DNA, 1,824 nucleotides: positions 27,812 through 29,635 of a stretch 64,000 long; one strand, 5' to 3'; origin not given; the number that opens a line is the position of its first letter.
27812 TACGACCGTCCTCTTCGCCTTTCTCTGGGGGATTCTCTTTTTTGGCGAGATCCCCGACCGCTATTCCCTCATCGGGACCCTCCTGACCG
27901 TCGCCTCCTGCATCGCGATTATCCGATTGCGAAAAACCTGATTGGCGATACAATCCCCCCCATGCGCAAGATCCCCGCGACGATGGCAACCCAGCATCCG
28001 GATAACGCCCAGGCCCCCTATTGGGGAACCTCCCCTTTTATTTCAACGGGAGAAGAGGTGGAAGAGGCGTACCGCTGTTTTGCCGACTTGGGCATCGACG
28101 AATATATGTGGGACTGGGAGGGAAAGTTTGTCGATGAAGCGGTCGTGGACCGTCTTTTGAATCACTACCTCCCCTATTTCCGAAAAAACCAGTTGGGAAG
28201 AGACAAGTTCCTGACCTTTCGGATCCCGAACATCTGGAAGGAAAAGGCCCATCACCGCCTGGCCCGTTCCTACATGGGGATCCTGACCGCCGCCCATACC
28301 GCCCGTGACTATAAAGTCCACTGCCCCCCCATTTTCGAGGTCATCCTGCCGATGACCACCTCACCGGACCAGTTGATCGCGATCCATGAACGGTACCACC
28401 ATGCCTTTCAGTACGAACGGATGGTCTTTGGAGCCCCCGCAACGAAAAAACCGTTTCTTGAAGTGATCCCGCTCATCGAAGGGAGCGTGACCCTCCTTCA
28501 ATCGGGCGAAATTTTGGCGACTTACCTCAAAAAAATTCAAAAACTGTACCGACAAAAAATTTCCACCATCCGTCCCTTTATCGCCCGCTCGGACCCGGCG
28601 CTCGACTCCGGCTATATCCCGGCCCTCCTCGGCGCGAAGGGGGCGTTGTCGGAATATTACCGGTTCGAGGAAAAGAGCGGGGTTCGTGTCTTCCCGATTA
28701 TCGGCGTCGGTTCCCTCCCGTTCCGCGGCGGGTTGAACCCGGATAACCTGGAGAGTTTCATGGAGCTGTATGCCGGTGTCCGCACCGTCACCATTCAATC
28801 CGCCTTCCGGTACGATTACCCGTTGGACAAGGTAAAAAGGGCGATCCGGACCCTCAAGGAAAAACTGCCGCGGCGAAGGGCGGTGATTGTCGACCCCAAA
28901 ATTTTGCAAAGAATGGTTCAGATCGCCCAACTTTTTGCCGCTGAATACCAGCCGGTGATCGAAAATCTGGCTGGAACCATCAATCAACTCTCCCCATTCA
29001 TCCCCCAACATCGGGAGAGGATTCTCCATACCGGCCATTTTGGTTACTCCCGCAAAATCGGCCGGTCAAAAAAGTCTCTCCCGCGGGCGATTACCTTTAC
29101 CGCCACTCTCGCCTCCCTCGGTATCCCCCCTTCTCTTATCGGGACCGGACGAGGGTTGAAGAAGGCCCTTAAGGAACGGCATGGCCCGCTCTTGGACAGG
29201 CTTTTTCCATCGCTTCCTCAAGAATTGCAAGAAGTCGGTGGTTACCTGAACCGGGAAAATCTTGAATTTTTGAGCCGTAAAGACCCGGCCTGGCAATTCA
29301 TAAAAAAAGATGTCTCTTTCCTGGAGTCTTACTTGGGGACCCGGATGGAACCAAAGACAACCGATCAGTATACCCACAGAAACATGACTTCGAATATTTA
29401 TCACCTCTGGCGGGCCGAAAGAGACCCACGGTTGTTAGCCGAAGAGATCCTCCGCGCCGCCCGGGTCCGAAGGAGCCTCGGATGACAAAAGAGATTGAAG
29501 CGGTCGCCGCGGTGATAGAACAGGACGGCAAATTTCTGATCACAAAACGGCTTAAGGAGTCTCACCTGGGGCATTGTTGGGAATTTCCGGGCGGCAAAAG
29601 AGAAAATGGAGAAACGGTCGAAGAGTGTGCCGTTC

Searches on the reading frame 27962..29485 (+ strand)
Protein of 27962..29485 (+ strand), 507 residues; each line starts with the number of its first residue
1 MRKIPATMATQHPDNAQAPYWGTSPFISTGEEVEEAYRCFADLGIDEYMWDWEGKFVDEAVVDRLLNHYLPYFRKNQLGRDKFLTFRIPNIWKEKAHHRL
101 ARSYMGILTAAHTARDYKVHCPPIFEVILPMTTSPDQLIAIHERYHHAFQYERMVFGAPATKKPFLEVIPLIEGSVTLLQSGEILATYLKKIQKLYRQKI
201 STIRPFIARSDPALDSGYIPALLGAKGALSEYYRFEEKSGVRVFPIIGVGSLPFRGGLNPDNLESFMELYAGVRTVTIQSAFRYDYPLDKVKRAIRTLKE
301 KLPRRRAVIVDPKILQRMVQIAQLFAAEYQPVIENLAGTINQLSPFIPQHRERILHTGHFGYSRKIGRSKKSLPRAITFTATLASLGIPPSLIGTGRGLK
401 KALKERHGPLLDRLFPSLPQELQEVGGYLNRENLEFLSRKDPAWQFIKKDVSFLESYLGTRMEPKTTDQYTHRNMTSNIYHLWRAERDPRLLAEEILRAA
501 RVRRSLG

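Call 82: search_protein_families(library=pfam, proteins=[window:27962-29485:+], max_evalue=0.00001)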
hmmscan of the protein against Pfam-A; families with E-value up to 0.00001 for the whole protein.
window:27962-29485:+ (507 aa): 1 family
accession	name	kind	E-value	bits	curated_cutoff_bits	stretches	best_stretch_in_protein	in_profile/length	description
PF14010.12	PEPcase_2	-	2.5e-134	448.9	25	1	4-507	1-493/493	Phosphoenolpyruvate carboxylase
